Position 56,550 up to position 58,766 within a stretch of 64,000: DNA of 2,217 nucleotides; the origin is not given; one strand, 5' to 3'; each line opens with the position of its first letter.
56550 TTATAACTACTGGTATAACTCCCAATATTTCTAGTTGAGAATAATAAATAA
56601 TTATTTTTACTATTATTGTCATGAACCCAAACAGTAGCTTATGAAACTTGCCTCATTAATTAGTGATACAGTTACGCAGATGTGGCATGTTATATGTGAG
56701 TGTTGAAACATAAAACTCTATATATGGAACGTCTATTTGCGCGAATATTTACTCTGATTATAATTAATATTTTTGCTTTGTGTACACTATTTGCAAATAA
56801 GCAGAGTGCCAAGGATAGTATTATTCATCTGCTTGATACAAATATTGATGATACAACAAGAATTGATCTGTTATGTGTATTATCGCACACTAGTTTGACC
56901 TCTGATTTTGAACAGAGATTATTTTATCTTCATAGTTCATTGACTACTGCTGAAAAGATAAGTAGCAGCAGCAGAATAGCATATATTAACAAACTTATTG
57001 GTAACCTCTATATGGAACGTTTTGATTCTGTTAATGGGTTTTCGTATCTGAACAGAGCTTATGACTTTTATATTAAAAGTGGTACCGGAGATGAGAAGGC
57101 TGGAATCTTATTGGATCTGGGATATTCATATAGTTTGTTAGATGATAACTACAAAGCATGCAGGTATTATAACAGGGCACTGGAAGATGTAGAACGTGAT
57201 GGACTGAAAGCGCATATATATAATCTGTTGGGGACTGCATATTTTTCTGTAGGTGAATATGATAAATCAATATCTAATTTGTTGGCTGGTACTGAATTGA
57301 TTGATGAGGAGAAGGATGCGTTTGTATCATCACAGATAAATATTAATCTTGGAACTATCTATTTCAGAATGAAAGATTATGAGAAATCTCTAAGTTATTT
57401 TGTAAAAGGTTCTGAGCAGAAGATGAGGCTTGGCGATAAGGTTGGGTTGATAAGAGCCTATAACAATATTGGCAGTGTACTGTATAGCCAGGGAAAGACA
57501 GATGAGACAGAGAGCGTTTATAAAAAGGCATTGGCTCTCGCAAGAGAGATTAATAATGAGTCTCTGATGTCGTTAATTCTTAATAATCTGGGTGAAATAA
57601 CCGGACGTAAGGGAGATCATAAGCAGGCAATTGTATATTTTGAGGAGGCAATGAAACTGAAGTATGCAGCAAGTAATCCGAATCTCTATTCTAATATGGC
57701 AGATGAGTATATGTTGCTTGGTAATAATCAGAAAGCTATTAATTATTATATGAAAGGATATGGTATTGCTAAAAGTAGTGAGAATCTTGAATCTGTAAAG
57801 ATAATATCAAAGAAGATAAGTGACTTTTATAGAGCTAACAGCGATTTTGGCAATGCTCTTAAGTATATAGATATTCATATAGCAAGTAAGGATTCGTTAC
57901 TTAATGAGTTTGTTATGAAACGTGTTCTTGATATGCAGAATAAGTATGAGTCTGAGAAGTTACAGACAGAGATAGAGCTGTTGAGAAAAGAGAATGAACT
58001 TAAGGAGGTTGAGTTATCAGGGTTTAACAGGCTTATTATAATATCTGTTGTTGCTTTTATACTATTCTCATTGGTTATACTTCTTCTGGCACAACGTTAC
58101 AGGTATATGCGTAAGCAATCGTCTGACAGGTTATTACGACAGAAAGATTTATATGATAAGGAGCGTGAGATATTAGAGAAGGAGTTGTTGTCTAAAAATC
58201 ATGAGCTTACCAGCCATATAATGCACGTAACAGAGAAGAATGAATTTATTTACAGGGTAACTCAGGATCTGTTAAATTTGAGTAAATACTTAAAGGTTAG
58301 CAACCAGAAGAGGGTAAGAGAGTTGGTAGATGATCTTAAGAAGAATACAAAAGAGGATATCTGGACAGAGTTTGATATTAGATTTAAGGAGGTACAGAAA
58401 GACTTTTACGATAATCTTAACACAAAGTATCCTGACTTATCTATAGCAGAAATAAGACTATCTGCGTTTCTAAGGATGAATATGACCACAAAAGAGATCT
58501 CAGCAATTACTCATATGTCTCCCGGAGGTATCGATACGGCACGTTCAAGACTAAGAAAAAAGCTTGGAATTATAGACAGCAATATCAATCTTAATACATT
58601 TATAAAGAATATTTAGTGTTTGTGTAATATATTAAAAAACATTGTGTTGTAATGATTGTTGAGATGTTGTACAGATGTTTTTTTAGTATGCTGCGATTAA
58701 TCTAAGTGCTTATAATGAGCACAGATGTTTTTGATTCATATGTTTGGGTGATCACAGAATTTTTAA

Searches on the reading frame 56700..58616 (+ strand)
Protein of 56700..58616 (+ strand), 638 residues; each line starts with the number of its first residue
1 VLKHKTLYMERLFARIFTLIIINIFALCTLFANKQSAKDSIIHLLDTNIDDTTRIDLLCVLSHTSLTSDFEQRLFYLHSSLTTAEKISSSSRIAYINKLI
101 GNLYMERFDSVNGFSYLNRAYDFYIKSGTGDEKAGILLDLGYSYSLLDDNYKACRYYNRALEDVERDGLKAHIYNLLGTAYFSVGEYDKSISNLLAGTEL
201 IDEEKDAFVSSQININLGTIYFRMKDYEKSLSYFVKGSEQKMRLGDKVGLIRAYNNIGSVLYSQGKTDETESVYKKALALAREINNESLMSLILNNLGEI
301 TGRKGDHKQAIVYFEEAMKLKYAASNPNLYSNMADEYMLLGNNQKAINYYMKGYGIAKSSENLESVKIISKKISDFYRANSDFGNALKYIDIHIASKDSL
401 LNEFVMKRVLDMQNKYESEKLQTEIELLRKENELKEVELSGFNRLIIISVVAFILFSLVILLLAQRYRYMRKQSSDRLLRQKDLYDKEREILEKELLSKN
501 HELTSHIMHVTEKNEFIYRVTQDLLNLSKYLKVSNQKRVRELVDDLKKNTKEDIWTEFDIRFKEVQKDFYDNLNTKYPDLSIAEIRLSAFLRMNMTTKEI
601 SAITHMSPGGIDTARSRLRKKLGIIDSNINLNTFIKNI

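Call 7: search_protein_families(library=pfam, proteins=[window:56700-58616:+], max_evalue=0.001)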
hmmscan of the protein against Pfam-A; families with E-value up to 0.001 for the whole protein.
window:56700-58616:+ (638 aa): 11 families
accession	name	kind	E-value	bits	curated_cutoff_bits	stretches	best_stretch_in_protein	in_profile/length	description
PF13424.12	TPR_12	-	4.2e-43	145.9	30.1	5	251-320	3-74/77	Tetratricopeptide repeat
PF00515.34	TPR_1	-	3.7e-22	77.6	27.8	1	252-281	2-31/34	Tetratricopeptide repeat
PF13181.12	TPR_8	-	4.5e-21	73.6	25.7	0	251-282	1-32/34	Tetratricopeptide repeat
PF07719.23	TPR_2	-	3e-20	71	27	0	215-236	5-26/34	Tetratricopeptide repeat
PF13374.12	TPR_10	-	1.7e-14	53.7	27.5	1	251-286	2-37/42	Tetratricopeptide repeat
PF13176.12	TPR_7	-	6.5e-11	41.8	27.9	0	253-283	1-31/36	Tetratricopeptide repeat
PF13428.12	TPR_14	-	2.5e-06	28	23.5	0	136-164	3-31/44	Tetratricopeptide repeat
PF14559.12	TPR_19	-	2.5e-05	25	25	0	305-348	5-46/68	Tetratricopeptide repeat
PF14938.12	SNAP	-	4.3e-05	23.5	25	0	225-366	49-191/282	Soluble NSF attachment protein, SNAP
PF13429.12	TPR_15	-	0.00029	20.8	26.2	0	262-355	157-242/280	Tetratricopeptide repeat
PF13431.12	TPR_17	-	0.00069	20.1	24.4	0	165-190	7-32/34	Tetratricopeptide repeat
